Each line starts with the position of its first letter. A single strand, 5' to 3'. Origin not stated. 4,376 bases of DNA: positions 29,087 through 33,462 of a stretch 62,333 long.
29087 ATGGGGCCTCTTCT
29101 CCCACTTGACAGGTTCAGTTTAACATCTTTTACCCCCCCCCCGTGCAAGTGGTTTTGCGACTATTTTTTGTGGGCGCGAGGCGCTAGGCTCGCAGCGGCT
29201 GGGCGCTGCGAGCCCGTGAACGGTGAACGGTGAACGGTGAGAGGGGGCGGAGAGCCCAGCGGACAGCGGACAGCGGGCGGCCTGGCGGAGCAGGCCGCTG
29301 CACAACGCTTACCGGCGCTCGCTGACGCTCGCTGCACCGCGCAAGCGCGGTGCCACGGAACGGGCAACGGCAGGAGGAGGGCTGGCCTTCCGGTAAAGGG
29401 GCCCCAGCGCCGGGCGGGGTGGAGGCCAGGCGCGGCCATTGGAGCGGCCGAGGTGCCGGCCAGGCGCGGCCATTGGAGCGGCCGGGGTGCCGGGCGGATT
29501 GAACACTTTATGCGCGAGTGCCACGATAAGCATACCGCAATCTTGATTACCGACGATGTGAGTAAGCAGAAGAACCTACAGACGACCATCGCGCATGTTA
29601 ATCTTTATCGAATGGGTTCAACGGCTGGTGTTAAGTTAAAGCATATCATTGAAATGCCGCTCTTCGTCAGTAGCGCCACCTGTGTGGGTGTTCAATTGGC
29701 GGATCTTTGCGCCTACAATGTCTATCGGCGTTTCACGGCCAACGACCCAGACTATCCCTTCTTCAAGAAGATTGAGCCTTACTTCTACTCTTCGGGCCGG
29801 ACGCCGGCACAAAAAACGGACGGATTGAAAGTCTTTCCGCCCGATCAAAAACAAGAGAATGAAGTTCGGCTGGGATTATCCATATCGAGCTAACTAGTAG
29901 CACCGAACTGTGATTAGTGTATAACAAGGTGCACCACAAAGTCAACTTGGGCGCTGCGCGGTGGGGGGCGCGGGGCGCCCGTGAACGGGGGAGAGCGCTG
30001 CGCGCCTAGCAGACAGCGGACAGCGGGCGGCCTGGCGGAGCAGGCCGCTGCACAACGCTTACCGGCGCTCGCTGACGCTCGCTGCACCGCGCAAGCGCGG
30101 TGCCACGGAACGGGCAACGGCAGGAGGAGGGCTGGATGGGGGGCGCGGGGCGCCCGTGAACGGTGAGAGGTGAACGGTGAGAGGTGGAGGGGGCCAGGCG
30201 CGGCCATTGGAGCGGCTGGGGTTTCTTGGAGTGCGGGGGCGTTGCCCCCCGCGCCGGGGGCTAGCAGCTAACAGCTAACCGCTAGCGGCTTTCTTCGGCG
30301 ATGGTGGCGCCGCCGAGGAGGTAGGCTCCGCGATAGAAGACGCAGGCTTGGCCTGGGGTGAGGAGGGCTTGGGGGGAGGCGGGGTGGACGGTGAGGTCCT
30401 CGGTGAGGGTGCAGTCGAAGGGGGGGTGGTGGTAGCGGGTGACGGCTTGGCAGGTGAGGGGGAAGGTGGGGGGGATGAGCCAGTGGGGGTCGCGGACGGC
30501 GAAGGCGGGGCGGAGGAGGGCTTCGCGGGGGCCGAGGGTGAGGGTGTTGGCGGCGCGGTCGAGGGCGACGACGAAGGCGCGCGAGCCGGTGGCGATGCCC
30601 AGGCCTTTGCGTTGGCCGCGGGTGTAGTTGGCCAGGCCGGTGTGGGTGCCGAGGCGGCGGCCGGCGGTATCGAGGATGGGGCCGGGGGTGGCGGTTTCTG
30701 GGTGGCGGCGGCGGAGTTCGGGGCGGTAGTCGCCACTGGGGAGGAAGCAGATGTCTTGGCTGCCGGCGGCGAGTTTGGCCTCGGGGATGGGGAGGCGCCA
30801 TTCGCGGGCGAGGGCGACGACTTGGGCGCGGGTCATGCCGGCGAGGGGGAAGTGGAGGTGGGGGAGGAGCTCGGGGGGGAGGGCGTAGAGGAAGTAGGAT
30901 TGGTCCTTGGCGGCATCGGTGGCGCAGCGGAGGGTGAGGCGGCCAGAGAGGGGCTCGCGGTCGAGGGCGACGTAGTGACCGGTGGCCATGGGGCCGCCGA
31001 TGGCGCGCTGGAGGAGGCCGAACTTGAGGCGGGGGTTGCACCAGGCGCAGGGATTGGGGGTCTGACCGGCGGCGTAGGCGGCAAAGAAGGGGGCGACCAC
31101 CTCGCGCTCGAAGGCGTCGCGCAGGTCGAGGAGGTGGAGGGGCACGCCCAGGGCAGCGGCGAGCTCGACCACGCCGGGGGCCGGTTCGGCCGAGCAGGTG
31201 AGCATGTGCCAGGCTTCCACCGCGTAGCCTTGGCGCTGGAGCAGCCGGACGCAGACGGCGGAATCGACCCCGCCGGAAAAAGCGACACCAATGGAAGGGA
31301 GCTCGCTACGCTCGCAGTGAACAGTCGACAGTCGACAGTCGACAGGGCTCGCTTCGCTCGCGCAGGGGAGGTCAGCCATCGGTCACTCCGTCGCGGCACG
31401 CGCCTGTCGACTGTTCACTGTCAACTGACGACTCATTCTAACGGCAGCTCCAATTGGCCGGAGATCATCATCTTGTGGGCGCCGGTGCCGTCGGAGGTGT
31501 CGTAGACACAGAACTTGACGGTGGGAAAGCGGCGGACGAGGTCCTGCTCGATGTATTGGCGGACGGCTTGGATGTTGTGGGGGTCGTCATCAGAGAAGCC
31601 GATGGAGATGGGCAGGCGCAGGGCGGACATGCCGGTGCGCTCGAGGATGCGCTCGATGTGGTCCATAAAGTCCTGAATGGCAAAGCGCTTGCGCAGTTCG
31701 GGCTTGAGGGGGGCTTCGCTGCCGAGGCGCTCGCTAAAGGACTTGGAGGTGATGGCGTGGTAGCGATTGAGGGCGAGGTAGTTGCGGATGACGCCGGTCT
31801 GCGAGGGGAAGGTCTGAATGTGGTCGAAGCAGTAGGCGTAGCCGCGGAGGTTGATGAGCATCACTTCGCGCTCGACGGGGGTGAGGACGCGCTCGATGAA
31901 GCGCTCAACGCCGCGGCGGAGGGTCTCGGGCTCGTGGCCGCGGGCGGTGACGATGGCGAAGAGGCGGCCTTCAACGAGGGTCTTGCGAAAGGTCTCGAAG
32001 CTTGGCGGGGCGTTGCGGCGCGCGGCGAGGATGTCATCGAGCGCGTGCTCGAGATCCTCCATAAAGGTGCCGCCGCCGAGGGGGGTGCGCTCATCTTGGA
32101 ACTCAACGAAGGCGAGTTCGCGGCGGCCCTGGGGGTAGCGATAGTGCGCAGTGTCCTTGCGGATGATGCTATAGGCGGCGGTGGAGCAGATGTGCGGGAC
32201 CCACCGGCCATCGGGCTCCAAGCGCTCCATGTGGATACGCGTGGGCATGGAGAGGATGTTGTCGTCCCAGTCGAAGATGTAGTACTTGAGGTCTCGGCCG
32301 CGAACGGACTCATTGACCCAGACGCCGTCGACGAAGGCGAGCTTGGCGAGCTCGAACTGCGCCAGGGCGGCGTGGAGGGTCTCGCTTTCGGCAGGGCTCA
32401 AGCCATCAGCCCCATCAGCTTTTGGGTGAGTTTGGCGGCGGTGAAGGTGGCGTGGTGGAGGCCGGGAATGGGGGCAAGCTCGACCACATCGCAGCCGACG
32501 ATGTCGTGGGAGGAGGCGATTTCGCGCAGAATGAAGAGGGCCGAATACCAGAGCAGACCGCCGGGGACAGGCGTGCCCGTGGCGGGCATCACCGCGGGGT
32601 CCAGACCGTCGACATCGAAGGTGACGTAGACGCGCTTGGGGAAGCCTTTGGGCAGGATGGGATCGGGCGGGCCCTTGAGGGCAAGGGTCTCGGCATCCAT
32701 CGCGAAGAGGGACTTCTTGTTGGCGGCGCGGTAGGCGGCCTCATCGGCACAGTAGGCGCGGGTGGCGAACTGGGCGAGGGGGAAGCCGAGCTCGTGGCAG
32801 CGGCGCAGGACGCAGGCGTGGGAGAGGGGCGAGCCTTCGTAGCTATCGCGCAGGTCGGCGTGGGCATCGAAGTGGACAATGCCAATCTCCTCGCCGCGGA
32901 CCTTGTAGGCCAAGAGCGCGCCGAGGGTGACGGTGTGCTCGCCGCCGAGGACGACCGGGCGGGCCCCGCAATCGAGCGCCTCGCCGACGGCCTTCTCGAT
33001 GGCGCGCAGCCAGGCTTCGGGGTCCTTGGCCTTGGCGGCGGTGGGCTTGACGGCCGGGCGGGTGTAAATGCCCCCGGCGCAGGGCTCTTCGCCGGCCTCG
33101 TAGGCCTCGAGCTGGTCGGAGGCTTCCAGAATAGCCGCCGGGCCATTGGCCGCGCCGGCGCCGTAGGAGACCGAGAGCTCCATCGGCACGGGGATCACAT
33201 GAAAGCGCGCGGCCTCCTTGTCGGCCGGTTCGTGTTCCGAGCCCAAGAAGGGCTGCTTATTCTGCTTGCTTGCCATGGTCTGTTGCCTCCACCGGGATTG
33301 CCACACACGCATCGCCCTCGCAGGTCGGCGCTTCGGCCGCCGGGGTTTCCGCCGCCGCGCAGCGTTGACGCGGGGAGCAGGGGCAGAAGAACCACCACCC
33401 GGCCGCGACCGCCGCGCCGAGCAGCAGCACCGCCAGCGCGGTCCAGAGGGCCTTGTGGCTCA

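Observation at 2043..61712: Tandem arrays of 7-nt units occupy nearly every long intergenic spacer (at least 25 arrays in 62 kb)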

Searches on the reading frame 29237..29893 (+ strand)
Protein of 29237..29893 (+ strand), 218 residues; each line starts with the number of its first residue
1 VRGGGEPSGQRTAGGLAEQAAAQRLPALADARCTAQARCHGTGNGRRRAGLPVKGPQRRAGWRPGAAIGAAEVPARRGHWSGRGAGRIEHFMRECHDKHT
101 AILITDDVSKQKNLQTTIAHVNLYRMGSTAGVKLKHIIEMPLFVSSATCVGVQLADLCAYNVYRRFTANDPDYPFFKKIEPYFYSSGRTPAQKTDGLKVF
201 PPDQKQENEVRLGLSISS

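Call 19: search_protein_families(library=pfam, proteins=[window:29237-29893:+])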
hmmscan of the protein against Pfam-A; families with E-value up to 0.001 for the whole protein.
window:29237-29893:+ (218 aa): 1 family
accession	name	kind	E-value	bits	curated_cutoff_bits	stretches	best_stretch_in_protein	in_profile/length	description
PF12686.12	DUF3800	-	1.1e-07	33.1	21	1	88-165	66-149/149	Protein of unknown function (DUF3800)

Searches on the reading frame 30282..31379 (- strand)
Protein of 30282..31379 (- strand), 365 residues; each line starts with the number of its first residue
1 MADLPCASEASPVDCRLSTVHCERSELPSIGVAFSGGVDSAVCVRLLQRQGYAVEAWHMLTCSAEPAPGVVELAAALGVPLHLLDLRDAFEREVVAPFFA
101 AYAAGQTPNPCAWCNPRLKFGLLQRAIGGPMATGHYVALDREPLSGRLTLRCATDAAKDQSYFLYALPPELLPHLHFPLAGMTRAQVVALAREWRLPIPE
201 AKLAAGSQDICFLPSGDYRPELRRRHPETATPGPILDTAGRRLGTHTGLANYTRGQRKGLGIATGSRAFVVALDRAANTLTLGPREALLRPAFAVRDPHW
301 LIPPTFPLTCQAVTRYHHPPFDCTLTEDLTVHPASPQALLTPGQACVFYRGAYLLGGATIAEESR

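Call 19: search_protein_families(library=pfam, proteins=[window:30282-31379:-])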
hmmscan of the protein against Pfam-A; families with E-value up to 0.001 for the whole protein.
window:30282-31379:- (365 aa): 4 families
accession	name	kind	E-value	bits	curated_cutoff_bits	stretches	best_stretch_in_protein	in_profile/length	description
PF03054.22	tRNA_Me_trans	-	9.6e-42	143.4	20.6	1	30-214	3-201/202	tRNA methyl transferase HUP domain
PF20259.3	tRNA_Me_trans_M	-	8.7e-14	51.3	27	1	230-283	10-65/66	tRNA methyl transferase PRC-barrel domain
PF20258.4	tRNA_Me_trans_C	-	4.4e-12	46.6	20.6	1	292-360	3-77/77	Aminomethyltransferase beta-barrel domain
PF06508.19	QueC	-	0.00097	19.1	22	0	32-59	4-31/210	Queuosine biosynthesis protein QueC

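Call 69: find_homologous_proteins(query=window:30282-31379:-, max_evalue=1e-60)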
Query window:30282-31379:- (365 aa): 475 proteins with E <= 1e-60 among 8000 candidates; the best 120 are listed.
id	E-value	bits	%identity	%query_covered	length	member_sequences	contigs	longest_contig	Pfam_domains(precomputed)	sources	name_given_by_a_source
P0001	2.5e-222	756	84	100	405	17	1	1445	PF20259.4,PF03054.23,PF20258.5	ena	-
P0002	2.8e-170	585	78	92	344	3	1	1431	PF20259.4,PF03054.23,PF20258.5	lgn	-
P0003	7.4e-159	547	73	92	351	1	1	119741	PF20259.4,PF03054.23,PF20258.5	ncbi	-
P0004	1.1e-158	546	74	92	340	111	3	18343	PF20259.4,PF03054.23,PF20258.5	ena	-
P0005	2.2e-158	545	73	91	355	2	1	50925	PF20259.4,PF03054.23,PF20258.5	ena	-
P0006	1.1e-157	543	72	91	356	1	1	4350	PF20259.4,PF03054.23,PF20258.5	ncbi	-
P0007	1.3e-157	543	73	91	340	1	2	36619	PF20259.4,PF03054.23,PF20258.5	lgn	-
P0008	2.2e-157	542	72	92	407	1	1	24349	PF20259.4,PF03054.23,PF20258.5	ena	-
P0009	3.3e-157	542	74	92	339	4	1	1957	PF20259.4,PF03054.23,PF20258.5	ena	-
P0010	5.7e-157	541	72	92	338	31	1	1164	PF24167.2,PF20259.4,PF03054.23,PF20258.5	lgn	-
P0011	7.0e-157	540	73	91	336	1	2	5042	PF20259.4,PF03054.23,PF20258.5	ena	-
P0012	1.2e-156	540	74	91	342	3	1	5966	PF20259.4,PF03054.23,PF20258.5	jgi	-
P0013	3.1e-156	538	71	91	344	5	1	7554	PF20259.4,PF03054.23,PF20258.5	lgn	-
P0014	4.7e-156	538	72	91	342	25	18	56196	PF20259.4,PF03054.23,PF20258.5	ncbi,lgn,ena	-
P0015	1.2e-155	536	70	91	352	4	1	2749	PF20259.4,PF03054.23,PF20258.5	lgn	-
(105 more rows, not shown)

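Call 71: list_cluster_members(proteins=[P0001, window:30282-31379:-, P0008])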
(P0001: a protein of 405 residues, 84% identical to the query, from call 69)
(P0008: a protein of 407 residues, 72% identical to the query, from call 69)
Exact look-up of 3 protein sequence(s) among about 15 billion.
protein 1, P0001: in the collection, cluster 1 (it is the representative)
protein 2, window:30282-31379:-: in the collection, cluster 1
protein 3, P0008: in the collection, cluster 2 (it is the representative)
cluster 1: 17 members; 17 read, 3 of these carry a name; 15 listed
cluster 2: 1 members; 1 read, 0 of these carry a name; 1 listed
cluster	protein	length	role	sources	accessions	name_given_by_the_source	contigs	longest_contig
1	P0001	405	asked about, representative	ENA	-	-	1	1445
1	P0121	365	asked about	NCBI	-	-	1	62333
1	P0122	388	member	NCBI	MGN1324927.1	MAG: MnmA/TRMU family protein [Candidatus Spyradenecus sp.]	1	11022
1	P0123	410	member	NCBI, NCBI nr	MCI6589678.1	MAG: hypothetical protein MSB12_01020 [Lentisphaeraceae bacterium] | hypothetical protein [Lentisphaeraceae bacterium]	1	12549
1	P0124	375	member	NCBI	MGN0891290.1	MAG: MnmA/TRMU family protein [Candidatus Spyradenecus sp.]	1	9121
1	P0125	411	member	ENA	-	-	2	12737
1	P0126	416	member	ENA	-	-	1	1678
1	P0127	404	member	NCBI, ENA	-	-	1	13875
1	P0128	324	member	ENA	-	-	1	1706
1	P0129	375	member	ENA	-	-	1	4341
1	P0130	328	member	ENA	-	-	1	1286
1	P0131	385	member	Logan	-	-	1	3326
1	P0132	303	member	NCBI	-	-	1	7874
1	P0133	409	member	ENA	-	-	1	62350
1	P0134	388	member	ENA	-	-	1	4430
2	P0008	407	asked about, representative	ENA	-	-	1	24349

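Call 74: find_encoding_contigs(protein=P0132, flank=1500, max_places=3)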
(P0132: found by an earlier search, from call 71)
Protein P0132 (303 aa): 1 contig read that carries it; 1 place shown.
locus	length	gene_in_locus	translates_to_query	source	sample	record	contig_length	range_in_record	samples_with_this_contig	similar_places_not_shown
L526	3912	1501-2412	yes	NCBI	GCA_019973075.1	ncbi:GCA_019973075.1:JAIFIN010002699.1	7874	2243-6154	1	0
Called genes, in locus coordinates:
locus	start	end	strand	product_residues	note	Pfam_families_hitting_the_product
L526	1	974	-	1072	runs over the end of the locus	?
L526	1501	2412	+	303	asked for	PF03054:tRNA_Me_trans, PF20259:tRNA_Me_trans_M, PF20258:tRNA_Me_trans_C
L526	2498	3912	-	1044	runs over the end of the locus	?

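Call 75: find_encoding_contigs(protein=P0128, flank=1500, max_places=3)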
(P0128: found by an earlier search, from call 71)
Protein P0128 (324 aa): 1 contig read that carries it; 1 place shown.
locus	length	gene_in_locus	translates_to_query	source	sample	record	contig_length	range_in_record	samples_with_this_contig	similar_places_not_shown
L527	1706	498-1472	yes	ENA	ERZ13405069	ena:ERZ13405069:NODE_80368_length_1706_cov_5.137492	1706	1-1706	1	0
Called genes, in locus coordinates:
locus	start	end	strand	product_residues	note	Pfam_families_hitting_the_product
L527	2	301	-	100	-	?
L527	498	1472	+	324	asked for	PF03054:tRNA_Me_trans, PF20259:tRNA_Me_trans_M, PF20258:tRNA_Me_trans_C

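Call 76: find_encoding_contigs(protein=P0130, flank=1500, max_places=3)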
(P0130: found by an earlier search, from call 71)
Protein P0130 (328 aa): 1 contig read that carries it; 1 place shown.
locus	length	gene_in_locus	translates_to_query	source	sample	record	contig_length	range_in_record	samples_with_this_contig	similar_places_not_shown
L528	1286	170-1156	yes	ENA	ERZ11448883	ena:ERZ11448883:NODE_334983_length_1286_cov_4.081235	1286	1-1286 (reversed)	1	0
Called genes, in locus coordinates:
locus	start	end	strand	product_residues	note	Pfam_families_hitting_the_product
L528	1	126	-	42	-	?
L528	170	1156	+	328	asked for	PF03054:tRNA_Me_trans, PF20259:tRNA_Me_trans_M, PF20258:tRNA_Me_trans_C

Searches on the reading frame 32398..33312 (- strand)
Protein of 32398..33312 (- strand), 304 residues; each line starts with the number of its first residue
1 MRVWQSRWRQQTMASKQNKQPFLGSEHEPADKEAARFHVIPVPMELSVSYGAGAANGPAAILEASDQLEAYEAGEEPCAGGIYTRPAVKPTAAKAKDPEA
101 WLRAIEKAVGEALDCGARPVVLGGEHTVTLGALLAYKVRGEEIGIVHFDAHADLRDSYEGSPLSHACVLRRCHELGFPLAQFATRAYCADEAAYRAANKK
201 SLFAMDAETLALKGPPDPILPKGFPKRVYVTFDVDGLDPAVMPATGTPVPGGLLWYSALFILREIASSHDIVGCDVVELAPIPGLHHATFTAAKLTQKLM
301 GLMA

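Call 19: search_protein_families(library=pfam, proteins=[window:32398-33312:-])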
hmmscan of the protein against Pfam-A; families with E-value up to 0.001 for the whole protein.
window:32398-33312:- (304 aa): 1 family
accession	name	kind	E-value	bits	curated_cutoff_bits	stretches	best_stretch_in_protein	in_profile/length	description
PF00491.26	Arginase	-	2.9e-59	201.3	22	1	36-300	2-279/280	Arginase family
